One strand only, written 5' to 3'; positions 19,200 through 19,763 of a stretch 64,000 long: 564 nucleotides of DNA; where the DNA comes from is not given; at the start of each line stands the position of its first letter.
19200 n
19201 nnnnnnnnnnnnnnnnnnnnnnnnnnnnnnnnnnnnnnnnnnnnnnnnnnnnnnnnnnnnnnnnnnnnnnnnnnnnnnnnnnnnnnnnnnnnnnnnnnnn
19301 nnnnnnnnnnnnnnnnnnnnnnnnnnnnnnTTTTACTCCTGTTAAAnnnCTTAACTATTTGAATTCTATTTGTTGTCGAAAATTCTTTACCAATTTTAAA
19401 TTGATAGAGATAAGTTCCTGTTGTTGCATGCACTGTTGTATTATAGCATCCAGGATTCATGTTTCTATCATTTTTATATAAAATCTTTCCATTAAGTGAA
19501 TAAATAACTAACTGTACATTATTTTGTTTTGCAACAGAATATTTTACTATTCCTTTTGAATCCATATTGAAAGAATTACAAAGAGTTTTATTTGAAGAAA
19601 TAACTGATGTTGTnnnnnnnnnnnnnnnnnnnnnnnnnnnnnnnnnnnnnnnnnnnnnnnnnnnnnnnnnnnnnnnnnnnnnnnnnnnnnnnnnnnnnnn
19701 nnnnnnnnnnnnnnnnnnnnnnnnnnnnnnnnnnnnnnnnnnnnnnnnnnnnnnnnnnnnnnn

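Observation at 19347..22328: Phage-encoded T9SS cargo: giant Ig/cadherin-like repeat protein with Por secretion C-terminal domain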

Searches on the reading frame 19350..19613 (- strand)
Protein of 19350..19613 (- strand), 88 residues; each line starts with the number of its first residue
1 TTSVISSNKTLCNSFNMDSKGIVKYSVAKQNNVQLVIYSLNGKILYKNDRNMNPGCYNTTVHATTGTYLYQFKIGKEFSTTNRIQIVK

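Call 11: search_protein_families(library=pfam, proteins=[window:19350-19613:-], max_evalue=10)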
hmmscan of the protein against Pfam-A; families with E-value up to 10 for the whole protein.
seq(88 aa): 2 families
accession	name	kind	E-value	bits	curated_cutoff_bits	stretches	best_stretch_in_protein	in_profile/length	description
PF13585.12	CHU_C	-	0.0032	18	27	1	27-75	23-74/86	CHU_C Type IX secretion signal domain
PF18962.6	Por_Secre_tail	-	0.0052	17.5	27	1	27-84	16-73/75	Secretion system C-terminal sorting domain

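Call 22: search_protein_families(library=pfam, alignment_id=A2, max_evalue=1)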
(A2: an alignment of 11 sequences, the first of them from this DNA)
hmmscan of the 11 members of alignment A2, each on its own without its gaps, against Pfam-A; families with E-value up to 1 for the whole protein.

A. member 1, seq(83 aa): 2 families
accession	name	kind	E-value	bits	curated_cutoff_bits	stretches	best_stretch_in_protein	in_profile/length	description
PF13585.12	CHU_C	-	0.0033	17.9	27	1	22-70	23-74/86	CHU_C Type IX secretion signal domain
PF18962.6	Por_Secre_tail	-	0.0051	17.5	27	1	22-79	16-73/75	Secretion system C-terminal sorting domain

B. families by the number of members that match (of 11 scanned): 14 families
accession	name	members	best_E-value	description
PF18962.6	Por_Secre_tail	8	5.1e-05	Secretion system C-terminal sorting domain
PF13585.12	CHU_C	5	0.00039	CHU_C Type IX secretion signal domain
PF22058.2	X25_BaPul_like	3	0.14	Pullulanase X25 domain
PF18283.7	CBM77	2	0.016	Carbohydrate binding module 77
PF16561.11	AMPK1_CBM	2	0.067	Glycogen recognition site of AMP-activated protein kinase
PF07198.17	DUF1410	1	0.037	Protein of unknown function (DUF1410)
PF25713.1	N4_GP8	1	0.048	Bacteriophage N4 DNA replication inhibitor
PF18025.7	FucT_N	1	0.053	Alpha-(1,3)-fucosyltransferase FucT N-terminal domain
PF01119.25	DNA_mis_repair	1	0.07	DNA mismatch repair protein, C-terminal domain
PF24695.1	PITM1-3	1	0.089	PITM 1-3, beta-sandwich domain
PF22416.2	Lmo2445-like_C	1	0.1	Lmo2445-like, C-terminal domain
PF17210.9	SdrD_B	1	0.11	SdrD B-like domain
PF08830.15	DUF1806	1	0.14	Protein of unknown function (DUF1806)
PF16225.10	DUF4884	1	0.17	Domain of unknown function (DUF4884)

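Call 23: search_solved_structures(query=A2, max_evalue=10, show_alignments=3)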
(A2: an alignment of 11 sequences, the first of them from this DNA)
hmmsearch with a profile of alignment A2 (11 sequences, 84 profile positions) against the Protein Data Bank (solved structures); distinct sequences matched with E-value up to 10: 14.
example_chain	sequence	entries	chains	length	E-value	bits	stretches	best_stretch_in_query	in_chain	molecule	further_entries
6xi3_AAA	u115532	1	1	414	0.00053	23.5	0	23-55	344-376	Large adhesion protein (Lap) involved in biofilm formation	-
6ske_A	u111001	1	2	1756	0.28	14.8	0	50-73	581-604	Teneurin-2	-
6ska_A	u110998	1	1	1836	0.31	14.6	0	50-73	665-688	Teneurin-2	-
6fb3_A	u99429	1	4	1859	0.33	14.6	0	50-73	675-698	Teneurin-2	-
6vhh_A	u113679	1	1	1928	0.38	14.4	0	50-75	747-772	Teneurin-2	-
6cmx_A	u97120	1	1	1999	0.41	14.2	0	50-75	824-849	Teneurin-2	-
4qdg_A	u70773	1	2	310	0.43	14.2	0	25-64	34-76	Putative adhesin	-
3gf8_A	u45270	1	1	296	0.69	13.5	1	25-64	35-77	putative polysaccharide binding proteins (DUF1812)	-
9g41_A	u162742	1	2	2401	0.84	13.3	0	50-73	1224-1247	Teneurin transmembrane protein 2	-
9g42_A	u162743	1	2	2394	0.84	13.3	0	50-73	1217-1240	Teneurin transmembrane protein 2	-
9g2f_A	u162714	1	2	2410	0.85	13.2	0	50-73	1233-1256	Teneurin transmembrane protein 2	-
9g2h_A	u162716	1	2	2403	0.85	13.2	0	50-73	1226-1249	Teneurin transmembrane protein 2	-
5men_D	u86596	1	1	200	1.2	12.7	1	45-81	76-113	Protein TRAV22,Human nkt tcr alpha chain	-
4c56_A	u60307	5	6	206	1.3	12.6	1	45-81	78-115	T CELL RECEPTOR ALPHA CHAIN | T CELL RECEPTOR ALPHA CHAIN, T-CELL RECEPTOR ALPHA CHAIN C REGION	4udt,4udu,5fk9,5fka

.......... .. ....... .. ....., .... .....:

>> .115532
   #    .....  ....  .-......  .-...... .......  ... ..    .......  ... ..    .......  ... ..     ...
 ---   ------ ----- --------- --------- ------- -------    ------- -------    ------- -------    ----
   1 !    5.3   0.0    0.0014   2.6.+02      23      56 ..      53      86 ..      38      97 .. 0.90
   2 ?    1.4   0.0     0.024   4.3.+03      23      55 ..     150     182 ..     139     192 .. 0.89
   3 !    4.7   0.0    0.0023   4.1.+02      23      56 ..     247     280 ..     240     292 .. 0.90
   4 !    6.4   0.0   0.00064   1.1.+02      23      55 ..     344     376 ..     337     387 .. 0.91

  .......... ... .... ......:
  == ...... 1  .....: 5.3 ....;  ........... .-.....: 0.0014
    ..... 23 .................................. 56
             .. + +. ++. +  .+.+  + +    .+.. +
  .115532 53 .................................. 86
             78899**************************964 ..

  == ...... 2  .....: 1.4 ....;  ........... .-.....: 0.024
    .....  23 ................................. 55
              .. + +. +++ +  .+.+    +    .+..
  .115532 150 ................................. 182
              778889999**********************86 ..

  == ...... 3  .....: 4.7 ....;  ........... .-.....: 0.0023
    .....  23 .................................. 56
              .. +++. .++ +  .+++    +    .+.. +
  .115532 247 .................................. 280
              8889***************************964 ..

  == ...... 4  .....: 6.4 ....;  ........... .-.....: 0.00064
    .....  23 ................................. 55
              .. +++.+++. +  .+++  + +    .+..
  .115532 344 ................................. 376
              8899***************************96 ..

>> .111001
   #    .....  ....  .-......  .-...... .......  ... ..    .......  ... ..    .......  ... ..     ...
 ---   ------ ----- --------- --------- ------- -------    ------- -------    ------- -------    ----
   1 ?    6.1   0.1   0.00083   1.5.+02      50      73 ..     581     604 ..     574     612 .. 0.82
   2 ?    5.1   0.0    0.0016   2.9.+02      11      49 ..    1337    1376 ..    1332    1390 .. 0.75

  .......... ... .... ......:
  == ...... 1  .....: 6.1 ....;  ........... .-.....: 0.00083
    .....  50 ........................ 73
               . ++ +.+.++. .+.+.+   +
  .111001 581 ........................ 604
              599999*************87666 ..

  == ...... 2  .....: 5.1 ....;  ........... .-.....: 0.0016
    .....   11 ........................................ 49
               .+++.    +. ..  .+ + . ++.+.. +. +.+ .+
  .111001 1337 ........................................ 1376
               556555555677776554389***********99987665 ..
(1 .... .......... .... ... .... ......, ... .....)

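Call 24: find_homologous_proteins(query=A2, max_evalue=0.01)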
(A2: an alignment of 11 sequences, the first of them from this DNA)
Query A2 (11 sequences): 176 candidates shared short words with the query, none scored E <= 0.01.

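Call 34: predict_structure(alignment_id=A2)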
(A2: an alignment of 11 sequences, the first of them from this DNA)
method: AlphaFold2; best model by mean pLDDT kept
length: 83 residues; sequences in the alignment: 11
mean_pLDDT: 93.7   pTM: 0.80
mean pLDDT of the five models: 93.7, 93.1, 92.7, 92.6, 91.7
residues with pLDDT >= 90: 75; 70-90: 5; 50-70: 3; < 50: 0
segments of 3 or more residues with pLDDT < 50: none
pLDDT, mean of each block of 10 residues (from residue 1): 83 95 97 95 96 93 97 95 88
secondary structure, 60 per line:
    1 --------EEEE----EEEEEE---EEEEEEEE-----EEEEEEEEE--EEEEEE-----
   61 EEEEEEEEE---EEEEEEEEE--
elements in order: E9-12 E17-22 E26-33 E39-47 E50-55 E61-69 E73-81

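Call 37: fold_search(model_id=the predicted structure, library=pdb)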
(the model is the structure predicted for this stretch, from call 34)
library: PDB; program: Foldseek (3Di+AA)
matches with E <= 10: 1772; with E <= 0.001: 0
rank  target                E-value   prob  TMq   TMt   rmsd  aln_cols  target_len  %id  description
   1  4g5a_A                2.0e-03  1.00  0.66  0.57   4.7        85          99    8  Crystal structure of a putative member of duf 3244 protein family (BT_1867) from Bacteroides thetaiotaomicron VPI-5482 (released 2012-09-19)
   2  8gl6_D                3.7e-03  1.00  0.54  0.58   4.7        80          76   15  The Type 9 Secretion System in vitro assembled, RemA-CTD substrate bound complex (released 2024-01-31)
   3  8glk_D                6.2e-03  1.00  0.58  0.63   3.9        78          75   18  The Type 9 Secretion System dGldL peak II, NucA substrate bound complex (released 2024-01-31)
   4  8gl8_D                6.9e-03  1.00  0.61  0.66   3.3        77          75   14  The Type 9 Secretion System Extended Translocon - SprA-PorV-PPI-RemZ-SkpA-SprE complex (released 2024-01-31)
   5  8dne_C                7.3e-03  1.00  0.51  0.16   7.5       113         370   11  CryoEM structure of the A.aeolicus WzmWzt transporter bound to ATP (released 2022-09-21)
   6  2r5o_B                8.9e-03  0.99  0.36  0.20   7.4        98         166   13  Crystal structure of the C-terminal domain of wzt (released 2007-12-25)
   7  7k2t_A                9.4e-03  1.00  0.43  0.14   9.0       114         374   10  Mg2+/ATP-bound structure of the full-length WzmWzt O antigen ABC transporter in lipid nanodiscs (released 2021-01-13)
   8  9m0e_A                1.0e-02  1.00  0.58  0.07   5.4        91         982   11  Enhancing the synthesis efficiency of galacto-oligosaccharides of a beta-galactosidase from Paenibacillus barengoltzii (released 2025-04-23)
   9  6cxs_B                1.0e-02  1.00  0.44  0.09   6.9        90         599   12  Crystal Structure of Clostridium perfringens beta-glucuronidase bound with a novel, potent inhibitor 4-(8-(piperazin-1 (released 2019-04-17)
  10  2xwx_A                1.2e-02  1.00  0.67  0.18   6.0       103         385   12  Vibrio cholerae colonization factor GbpA crystal structure (released 2011-11-16)
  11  3wnn_B                1.2e-02  1.00  0.55  0.09   5.6        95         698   10  D308A mutant of Bacillus circulans T-3040 cycloisomaltooligosaccharide glucanotransferase complexed with isomaltooctao (released 2014-02-05)
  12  3wno_A                1.2e-02  1.00  0.50  0.08   5.2        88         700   15  D308A mutant of Bacillus circulans T-3040 cycloisomaltooligosaccharide glucanotransferase complexed with cycloisomalto (released 2014-02-05)
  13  6dxu_D                1.3e-02  1.00  0.53  0.08   7.0       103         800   14  Crystal Structure of Parabacteroides merdae Beta-Glucuronidase (GUS) (released 2019-02-27)
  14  3fn9_A                1.3e-02  0.99  0.41  0.08   7.9       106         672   10  Crystal structure of putative beta-galactosidase from bacteroides fragilis (released 2009-01-13)
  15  5n48_B                1.5e-02  1.00  0.57  0.53   4.1        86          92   13  Structure of Anticalin N9B in complex with extra-domain B of human oncofetal fibronectin (released 2018-02-14)
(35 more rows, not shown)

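Call 48: search_protein_representatives(alignment_id=A2)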
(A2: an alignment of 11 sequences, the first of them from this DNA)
Query: 11 sequences, 84 profile positions. Proteins with E-value up to 0.001 (for the whole library): 5849; up to 1e-10: 14; up to 1e-30: 2. The best 150 are listed.
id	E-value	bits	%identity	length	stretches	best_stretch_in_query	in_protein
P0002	1.2e-31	124.9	-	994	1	3-84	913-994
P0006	5.6e-31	122.8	-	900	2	3-84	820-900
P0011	9.0e-30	119.0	-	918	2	3-84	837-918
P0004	4.0e-29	116.9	-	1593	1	3-84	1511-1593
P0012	4.0e-28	113.7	-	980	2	5-84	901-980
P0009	1.7e-26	108.5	-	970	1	3-84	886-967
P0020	3.5e-24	101.0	-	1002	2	3-84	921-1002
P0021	2.2e-23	98.5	-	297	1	3-84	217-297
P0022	4.7e-21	91.0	-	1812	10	49-76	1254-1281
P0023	9.3e-21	90.1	-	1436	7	47-79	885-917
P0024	2.3e-14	69.6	-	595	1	8-84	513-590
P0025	1.2e-12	64.0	-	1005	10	26-60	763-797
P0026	2.6e-11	59.8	-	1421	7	45-73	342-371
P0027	8.8e-11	58.1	-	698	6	47-79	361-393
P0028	3.1e-10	56.3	-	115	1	5-84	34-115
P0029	1.1e-09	54.6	-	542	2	6-84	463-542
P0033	3.8e-09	52.9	-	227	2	5-84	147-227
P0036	6.8e-09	52.1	-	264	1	7-84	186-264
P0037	9.7e-09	51.6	-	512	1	4-84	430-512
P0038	1.0e-08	51.5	-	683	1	9-84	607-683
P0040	1.7e-08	50.8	-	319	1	9-84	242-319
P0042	2.1e-08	50.5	-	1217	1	6-84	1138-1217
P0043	2.3e-08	50.3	-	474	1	5-84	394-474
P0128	3.7e-07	46.5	-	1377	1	6-84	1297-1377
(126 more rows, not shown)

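Call 50: search_protein_families(library=pfam, alignment_id=A4, max_evalue=0.001)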
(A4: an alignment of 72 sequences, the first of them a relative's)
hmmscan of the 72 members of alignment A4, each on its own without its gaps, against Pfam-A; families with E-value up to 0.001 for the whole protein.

A. member 1, P0024 (595 aa): 7 families
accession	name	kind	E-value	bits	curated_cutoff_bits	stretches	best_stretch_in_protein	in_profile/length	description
PF05345.18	He_PIG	-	2.4e-30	105.3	24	3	234-317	2-95/96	Putative Ig domain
PF17963.7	Big_9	-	1.2e-20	74.6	23.6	1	232-313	2-86/89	Bacterial Ig domain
PF17803.7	Cadherin_4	-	4.9e-11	43.4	25.1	1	227-277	7-61/71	Bacterial cadherin-like domain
PF24908.1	Ig_SIBA-E_2nd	-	4.9e-09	36.8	27.8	0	240-316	6-87/117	Integrin beta-like protein A-E, second Ig-like domain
PF17892.7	Cadherin_5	-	3e-06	27.4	26.5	1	231-315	2-95/98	Cadherin-like domain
PF19077.6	Big_13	-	5.5e-06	27.2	27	0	97-134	62-100/102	Bacterial Ig-like domain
PF00801.26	PKD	-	0.00035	20.9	23.5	0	106-129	53-76/80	PKD domain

B. families by the number of members that match (of 72 scanned): 84 families (the first 25 are shown)
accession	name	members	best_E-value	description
PF18962.6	Por_Secre_tail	71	9.1e-17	Secretion system C-terminal sorting domain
PF13860.13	FlgD_ig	26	1.3e-12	FlgD Ig-like domain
PF13585.12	CHU_C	14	1.1e-06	CHU_C Type IX secretion signal domain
PF14870.12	PSII_BNR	7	7.2e-45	Photosynthesis system II assembly factor YCF48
PF15902.12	Sortilin-Vps10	4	6.5e-16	Sortilin, neurotensin receptor 3,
PF02012.26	BNR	4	1.1e-06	BNR/Asp-box repeat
PF00560.39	LRR_1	3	9.7e-64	Leucine Rich Repeat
PF12799.13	LRR_4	3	1.7e-60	Leucine Rich repeats (2 copies)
PF23598.1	LRR_14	3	9.1e-48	Leucine-rich repeat region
PF13855.12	LRR_8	3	1.6e-45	Leucine rich repeat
PF13927.12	Ig_3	3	3.7e-21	Immunoglobulin domain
PF13895.12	Ig_2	3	1e-14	Immunoglobulin domain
PF07679.22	I-set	3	3.1e-14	Immunoglobulin I-set domain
PF13620.12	CarboxypepD_reg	3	1.1e-11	Carboxypeptidase regulatory-like domain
PF16680.11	Ig_4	3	3.1e-10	T-cell surface glycoprotein CD3 delta chain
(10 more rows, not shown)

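Call 51: list_cluster_members(proteins=[P0024, P0028, P0029, P0033, P0036, P0037, P0038, P0040, P0042, P0043])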
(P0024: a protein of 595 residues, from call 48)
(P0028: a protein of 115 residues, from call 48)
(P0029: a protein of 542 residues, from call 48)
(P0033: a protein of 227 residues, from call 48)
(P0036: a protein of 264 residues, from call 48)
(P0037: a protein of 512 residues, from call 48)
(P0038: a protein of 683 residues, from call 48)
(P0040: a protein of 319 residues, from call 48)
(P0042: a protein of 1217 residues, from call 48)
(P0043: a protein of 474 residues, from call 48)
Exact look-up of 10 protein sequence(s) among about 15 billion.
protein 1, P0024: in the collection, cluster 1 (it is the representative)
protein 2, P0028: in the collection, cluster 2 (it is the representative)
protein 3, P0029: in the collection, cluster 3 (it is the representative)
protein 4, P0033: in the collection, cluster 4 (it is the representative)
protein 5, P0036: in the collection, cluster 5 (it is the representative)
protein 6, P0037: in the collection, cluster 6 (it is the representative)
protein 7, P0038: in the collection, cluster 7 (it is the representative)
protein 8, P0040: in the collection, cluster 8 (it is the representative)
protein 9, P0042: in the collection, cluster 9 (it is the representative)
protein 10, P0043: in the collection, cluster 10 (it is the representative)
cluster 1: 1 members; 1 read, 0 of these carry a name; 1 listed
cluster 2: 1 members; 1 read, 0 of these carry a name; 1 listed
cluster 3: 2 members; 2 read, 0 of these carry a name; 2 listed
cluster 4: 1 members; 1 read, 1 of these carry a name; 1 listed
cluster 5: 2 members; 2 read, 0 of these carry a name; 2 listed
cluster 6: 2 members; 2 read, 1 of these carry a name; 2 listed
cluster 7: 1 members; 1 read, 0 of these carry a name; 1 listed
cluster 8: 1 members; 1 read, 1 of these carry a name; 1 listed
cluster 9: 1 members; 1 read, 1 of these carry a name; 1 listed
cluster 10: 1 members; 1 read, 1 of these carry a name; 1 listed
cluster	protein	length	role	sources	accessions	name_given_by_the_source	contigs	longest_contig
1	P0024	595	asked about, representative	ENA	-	-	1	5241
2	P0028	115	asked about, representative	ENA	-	-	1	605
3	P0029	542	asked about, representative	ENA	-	-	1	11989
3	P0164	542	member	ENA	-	-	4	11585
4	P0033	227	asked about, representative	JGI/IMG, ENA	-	flagellar hook assembly protein FlgD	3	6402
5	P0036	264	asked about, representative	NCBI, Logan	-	-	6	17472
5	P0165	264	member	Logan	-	-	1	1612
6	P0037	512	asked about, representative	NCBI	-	-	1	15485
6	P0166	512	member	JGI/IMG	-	predicted CXXCH cytochrome family protein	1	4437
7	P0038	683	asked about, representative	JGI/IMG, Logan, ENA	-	-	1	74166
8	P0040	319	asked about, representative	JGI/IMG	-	hypothetical protein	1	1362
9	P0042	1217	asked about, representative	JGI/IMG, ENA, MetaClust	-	\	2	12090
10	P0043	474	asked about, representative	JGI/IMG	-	hypothetical protein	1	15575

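Call 65: fold_search(model_id=the predicted structure, library=viral)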
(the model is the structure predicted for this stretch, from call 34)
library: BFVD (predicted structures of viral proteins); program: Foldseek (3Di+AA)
matches with E <= 10: 1303; with E <= 0.001: 3
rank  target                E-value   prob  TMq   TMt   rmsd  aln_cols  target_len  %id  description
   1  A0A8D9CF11            7.2e-05  1.00  0.66  0.20   4.5        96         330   14  Uncharacterized protein [uncultured marine phage]
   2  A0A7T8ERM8            8.0e-05  1.00  0.61  0.25   3.5        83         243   18  (no name in the UniProt tables at hand)
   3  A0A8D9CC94            7.9e-04  1.00  0.60  0.45   5.0        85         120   15  Putative transport protein [uncultured marine phage]
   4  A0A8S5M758            1.2e-03  1.00  0.58  0.41   6.8       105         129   15  WztC-like protein [Siphoviridae sp. ctrgt10]
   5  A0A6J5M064            1.7e-03  1.00  0.65  0.11   3.4        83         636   17  Secretion system C-terminal sorting domain [uncultured Caudovirales phage]
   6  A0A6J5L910            1.8e-03  1.00  0.56  0.24   4.0        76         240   16  Secretion system C-terminal sorting domain [uncultured Caudovirales phage]
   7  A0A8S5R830            2.9e-03  1.00  0.59  0.32   4.9        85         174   13  BIG2 domain-containing protein (Fragment) [virus sp. ctee23]
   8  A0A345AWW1            7.5e-03  1.00  0.52  0.10   5.0        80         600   16  (no name in the UniProt tables at hand)
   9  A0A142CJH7            8.3e-03  1.00  0.49  0.29   7.9        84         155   12  (no name in the UniProt tables at hand)
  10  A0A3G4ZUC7            8.7e-03  1.00  0.52  0.26   3.2        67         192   24  Uncharacterized protein [Edafosvirus sp.]
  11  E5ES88                1.1e-02  0.98  0.38  0.04   7.7        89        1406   18  (no name in the UniProt tables at hand)
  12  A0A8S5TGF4            1.1e-02  1.00  0.48  0.09   7.5        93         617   17  Uncharacterized protein [Phage sp. ctL4h4]
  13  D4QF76                1.3e-02  1.00  0.61  0.30   4.8        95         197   14  Uncharacterized protein [Aeropyrum pernix bacilliform virus 1 (isolate -/Japan/Tanaka/2005)]
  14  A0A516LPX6            1.3e-02  1.00  0.62  0.16   4.9       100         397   11  (no name in the UniProt tables at hand)
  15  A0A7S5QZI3            1.5e-02  1.00  0.65  0.06   4.7        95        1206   18  Pectin lyase fold domain-containing protein [Rhizobium phage RHph_Y2_6]
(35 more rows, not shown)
